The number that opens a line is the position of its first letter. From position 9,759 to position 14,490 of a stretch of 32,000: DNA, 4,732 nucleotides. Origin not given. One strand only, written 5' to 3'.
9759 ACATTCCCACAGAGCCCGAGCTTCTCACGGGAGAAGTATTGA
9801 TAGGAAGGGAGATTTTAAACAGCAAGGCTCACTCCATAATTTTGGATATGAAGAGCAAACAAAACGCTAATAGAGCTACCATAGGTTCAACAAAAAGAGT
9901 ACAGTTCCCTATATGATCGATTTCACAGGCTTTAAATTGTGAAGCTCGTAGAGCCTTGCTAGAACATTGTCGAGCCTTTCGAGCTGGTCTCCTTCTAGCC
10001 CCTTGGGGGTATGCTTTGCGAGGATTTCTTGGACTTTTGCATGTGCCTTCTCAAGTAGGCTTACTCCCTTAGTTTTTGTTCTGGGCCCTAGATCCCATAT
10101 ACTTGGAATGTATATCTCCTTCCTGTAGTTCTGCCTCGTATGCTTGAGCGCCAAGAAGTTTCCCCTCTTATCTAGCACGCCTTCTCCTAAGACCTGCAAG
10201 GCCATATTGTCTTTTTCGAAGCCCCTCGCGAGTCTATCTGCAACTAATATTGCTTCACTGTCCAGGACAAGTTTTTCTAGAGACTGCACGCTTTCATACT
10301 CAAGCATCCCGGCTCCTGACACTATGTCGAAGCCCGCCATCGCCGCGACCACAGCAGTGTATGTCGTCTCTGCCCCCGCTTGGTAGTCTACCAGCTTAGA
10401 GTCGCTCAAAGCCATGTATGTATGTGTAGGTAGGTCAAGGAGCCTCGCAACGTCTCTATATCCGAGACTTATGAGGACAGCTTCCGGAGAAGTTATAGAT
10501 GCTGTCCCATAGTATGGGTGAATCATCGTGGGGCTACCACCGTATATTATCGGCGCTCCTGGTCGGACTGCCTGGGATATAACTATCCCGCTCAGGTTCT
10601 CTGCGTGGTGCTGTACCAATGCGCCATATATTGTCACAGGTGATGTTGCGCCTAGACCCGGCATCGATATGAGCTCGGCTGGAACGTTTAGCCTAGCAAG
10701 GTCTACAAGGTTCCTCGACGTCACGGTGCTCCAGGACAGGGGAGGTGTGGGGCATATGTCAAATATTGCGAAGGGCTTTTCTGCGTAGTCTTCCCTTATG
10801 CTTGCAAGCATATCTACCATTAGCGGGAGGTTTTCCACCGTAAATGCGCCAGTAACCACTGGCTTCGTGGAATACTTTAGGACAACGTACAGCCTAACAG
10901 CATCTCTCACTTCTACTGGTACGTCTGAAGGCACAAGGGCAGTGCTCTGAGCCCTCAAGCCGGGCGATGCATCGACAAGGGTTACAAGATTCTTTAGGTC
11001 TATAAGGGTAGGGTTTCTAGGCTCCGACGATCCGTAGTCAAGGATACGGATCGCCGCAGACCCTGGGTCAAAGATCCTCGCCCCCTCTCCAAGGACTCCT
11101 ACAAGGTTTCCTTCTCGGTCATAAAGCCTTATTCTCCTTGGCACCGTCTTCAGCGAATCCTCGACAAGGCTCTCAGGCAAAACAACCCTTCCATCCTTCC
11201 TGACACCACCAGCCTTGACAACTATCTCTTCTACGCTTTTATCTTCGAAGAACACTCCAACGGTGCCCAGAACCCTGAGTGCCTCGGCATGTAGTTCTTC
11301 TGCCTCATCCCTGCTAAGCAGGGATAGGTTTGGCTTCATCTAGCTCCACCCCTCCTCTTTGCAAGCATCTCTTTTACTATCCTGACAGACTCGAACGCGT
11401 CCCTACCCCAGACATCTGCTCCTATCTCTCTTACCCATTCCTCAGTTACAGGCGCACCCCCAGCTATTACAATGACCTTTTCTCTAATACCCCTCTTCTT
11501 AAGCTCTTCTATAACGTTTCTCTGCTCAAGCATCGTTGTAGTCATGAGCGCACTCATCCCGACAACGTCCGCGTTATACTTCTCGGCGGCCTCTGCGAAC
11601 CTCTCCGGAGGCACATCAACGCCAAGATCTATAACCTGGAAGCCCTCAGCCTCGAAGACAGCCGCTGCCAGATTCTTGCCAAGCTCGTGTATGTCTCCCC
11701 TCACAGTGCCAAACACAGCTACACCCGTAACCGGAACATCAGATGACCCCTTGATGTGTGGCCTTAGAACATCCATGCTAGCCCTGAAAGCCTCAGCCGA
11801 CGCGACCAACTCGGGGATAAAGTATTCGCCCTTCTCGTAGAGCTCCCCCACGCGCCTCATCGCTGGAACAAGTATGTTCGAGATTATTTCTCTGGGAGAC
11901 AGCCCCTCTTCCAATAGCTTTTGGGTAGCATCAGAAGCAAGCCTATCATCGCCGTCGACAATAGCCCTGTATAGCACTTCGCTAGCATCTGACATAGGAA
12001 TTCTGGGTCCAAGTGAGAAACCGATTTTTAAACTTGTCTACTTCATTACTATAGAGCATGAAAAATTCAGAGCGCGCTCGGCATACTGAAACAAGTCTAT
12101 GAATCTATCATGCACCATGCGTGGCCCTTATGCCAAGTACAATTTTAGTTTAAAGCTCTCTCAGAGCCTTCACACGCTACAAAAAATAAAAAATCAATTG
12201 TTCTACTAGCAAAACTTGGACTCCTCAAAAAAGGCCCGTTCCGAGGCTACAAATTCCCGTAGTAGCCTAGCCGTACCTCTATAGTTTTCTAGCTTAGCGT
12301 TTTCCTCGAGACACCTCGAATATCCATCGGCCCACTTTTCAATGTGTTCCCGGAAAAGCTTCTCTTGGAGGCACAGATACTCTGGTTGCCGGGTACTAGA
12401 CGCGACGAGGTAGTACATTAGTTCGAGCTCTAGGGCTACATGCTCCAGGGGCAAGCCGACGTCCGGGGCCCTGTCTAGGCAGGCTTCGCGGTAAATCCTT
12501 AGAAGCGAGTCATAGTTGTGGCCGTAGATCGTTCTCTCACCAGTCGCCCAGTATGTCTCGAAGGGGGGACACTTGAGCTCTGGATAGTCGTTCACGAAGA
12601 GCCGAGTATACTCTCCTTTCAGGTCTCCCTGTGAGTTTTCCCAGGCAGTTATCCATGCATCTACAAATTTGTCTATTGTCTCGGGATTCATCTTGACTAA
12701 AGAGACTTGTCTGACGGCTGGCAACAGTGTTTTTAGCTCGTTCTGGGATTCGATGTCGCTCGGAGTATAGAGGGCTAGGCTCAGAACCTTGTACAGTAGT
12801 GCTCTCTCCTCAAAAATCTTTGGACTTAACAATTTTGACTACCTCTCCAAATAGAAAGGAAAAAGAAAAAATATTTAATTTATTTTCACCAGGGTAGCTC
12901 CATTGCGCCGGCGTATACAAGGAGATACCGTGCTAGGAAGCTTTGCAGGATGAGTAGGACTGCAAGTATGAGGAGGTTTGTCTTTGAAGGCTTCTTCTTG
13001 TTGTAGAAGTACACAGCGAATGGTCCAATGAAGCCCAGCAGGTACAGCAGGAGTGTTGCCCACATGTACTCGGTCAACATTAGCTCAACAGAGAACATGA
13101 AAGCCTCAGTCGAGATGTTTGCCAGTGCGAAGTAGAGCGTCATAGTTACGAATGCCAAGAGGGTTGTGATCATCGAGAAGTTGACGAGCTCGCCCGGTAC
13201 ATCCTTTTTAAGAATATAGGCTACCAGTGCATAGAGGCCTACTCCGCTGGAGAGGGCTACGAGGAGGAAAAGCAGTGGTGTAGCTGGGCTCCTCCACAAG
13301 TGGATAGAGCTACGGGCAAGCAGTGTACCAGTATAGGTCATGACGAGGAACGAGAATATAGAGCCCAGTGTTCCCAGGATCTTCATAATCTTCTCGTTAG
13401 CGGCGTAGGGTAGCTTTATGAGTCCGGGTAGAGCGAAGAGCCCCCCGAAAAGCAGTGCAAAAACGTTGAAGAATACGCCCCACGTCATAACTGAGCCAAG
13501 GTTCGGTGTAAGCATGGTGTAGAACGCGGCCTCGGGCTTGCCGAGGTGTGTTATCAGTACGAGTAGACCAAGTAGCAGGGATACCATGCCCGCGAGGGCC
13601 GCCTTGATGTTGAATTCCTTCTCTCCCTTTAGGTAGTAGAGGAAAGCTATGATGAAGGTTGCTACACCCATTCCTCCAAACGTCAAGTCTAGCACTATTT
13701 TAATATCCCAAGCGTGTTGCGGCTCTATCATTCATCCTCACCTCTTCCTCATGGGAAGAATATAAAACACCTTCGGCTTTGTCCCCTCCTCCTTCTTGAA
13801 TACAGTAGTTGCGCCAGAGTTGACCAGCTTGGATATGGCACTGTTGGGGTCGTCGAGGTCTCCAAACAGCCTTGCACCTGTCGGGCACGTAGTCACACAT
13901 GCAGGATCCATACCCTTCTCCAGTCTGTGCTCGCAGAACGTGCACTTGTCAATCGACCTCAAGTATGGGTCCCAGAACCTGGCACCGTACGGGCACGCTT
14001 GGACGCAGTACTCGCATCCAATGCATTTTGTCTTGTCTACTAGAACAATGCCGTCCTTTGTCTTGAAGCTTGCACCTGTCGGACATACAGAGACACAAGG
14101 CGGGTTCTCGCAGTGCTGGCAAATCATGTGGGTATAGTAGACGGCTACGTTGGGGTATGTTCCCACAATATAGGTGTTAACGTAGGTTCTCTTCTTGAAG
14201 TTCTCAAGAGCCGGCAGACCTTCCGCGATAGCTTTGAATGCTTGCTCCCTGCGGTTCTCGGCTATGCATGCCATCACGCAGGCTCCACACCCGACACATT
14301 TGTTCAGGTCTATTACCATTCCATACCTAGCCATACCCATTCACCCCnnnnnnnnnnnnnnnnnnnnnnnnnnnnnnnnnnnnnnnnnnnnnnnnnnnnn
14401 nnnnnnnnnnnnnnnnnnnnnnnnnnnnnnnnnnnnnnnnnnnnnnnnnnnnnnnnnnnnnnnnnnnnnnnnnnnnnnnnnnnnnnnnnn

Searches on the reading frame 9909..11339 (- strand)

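Call 6: search_protein_families(library=pfam, proteins=[window:9909-11339:-], max_evalue=0.01)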
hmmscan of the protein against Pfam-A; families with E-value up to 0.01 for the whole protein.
window:9909-11339:- (476 aa): 1 family
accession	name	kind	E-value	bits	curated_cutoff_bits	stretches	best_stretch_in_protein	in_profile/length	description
PF06253.16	MTTB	-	6.6e-73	245.9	25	1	3-462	29-494/500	Trimethylamine methyltransferase (MTTB)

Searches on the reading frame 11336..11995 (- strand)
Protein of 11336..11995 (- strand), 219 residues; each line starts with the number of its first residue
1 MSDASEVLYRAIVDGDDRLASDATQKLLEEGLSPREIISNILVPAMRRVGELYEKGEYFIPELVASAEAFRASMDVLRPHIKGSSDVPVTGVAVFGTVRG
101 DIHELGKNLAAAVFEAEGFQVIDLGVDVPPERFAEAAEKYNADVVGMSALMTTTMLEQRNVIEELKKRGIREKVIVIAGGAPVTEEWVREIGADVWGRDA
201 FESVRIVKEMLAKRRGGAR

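Call 6: search_protein_families(library=pfam, proteins=[window:11336-11995:-], max_evalue=0.01)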
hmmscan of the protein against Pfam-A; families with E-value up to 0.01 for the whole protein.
window:11336-11995:- (219 aa): 2 families
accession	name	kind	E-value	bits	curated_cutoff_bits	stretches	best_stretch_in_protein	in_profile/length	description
PF02310.24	B12-binding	-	2e-31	108.8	32.1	1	92-204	2-120/121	B12 binding domain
PF02607.22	B12-binding_2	-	1.9e-23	82.9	23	1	6-77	3-73/74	B12 binding domain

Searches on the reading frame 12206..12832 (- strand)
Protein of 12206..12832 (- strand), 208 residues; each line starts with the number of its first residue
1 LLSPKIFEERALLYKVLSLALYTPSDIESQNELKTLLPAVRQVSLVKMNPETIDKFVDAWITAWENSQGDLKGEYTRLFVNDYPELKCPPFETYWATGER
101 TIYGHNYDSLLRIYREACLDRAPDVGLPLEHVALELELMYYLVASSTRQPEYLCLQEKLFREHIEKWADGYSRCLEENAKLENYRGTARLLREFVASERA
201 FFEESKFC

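Call 6: search_protein_families(library=pfam, proteins=[window:12206-12832:-], max_evalue=0.01)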
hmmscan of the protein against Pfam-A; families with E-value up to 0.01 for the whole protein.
window:12206-12832:- (208 aa): 1 family
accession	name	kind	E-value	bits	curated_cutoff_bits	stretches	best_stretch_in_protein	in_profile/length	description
PF02613.20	Nitrate_red_del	-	5e-18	65.9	22.2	1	56-169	15-132/136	Nitrate reductase delta subunit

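Call 7: search_protein_families(library=ncbifam, proteins=[window:12206-12832:-], max_evalue=0.01)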
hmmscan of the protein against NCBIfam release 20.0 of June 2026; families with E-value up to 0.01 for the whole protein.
window:12206-12832:- (208 aa): 4 families
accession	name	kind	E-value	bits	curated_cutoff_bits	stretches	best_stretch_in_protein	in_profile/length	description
NF008632.0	PRK11621.1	equivalog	1.9e-07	30.9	162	1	30-193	27-183/203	Tat proofreading chaperone DmsD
NF003442.0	PRK04976.1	equivalog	1.2e-06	28.7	132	1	61-201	67-207/211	molecular chaperone TorD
NF042981.1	EthbenzDh_ebdD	equivalog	2.1e-05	24.3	360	1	9-201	18-214/222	ethylbenzene dehydrogenase subunit delta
TIGR03482.1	DMSO_red_II_cha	subfamily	0.0019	18.2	152.3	1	67-203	52-193/197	DMSO reductase family type II enzyme chaperone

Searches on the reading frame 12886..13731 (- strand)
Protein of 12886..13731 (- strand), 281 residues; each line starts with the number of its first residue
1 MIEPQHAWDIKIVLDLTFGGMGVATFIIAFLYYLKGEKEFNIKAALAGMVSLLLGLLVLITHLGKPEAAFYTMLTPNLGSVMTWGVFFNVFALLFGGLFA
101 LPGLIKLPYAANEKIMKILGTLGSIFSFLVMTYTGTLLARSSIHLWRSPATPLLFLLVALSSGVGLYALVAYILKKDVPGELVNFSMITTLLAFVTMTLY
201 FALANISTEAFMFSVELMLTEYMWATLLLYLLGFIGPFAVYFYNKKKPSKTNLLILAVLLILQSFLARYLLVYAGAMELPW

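Call 6: search_protein_families(library=pfam, proteins=[window:12886-13731:-], max_evalue=0.01)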
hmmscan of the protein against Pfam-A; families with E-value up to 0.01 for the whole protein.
window:12886-13731:- (281 aa): 1 family
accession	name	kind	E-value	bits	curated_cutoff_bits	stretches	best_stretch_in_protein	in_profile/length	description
PF03916.19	NrfD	-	8.7e-24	85.1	25.8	1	5-277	8-310/313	Polysulphide reductase, NrfD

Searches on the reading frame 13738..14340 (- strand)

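Call 6: search_protein_families(library=pfam, proteins=[window:13738-14340:-], max_evalue=0.01)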
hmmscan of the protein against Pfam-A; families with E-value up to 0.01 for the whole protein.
window:13738-14340:- (200 aa): 15 families
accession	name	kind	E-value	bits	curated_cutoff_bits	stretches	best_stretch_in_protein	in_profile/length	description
PF13247.11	Fer4_11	-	1.3e-27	96.4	26.2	1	66-161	2-99/100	4Fe-4S dicluster domain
PF00037.32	Fer4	-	8.5e-16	57.5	21.1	2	100-120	2-22/24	4Fe-4S binding domain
PF12838.12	Fer4_7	-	2.2e-15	57.3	27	3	14-90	1-52/52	4Fe-4S dicluster domain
PF12837.12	Fer4_6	-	4.4e-15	55.2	25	2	98-120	1-23/24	4Fe-4S binding domain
PF13237.11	Fer4_10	-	4.8e-13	49.3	25.5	2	68-117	3-53/53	4Fe-4S dicluster domain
PF12797.12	Fer4_2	-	1.5e-11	43.9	24.5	2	98-118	2-22/22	4Fe-4S binding domain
PF13187.11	Fer4_9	-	2.5e-11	43.9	27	3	74-120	2-51/52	4Fe-4S dicluster domain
PF12798.12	Fer4_3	-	6.8e-08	33.2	27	1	106-120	1-15/15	4Fe-4S binding domain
PF13183.11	Fer4_8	-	4.5e-07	30.7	27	1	12-89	2-67/68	4Fe-4S dicluster domain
PF25160.1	LdpA_Fe-S-bd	-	5.4e-06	26.5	27.6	1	77-119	5-41/49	LdpA Fe-S cluster-binding domain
PF13484.11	Fer4_16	-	1.1e-05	26.6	30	0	14-32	1-19/66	4Fe-4S double cluster binding domain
PF13534.11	Fer4_17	-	1.5e-05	25.9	22.2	0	105-121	1-17/61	4Fe-4S dicluster domain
PF14697.11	Fer4_21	-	3.8e-05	24.2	35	1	9-26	2-19/59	4Fe-4S dicluster domain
PF12800.12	Fer4_4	-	8.3e-05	23.1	24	0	104-119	2-17/17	4Fe-4S binding domain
PF13459.11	Fer4_15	-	0.00019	22.5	22.4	1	99-117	1-19/66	4Fe-4S single cluster domain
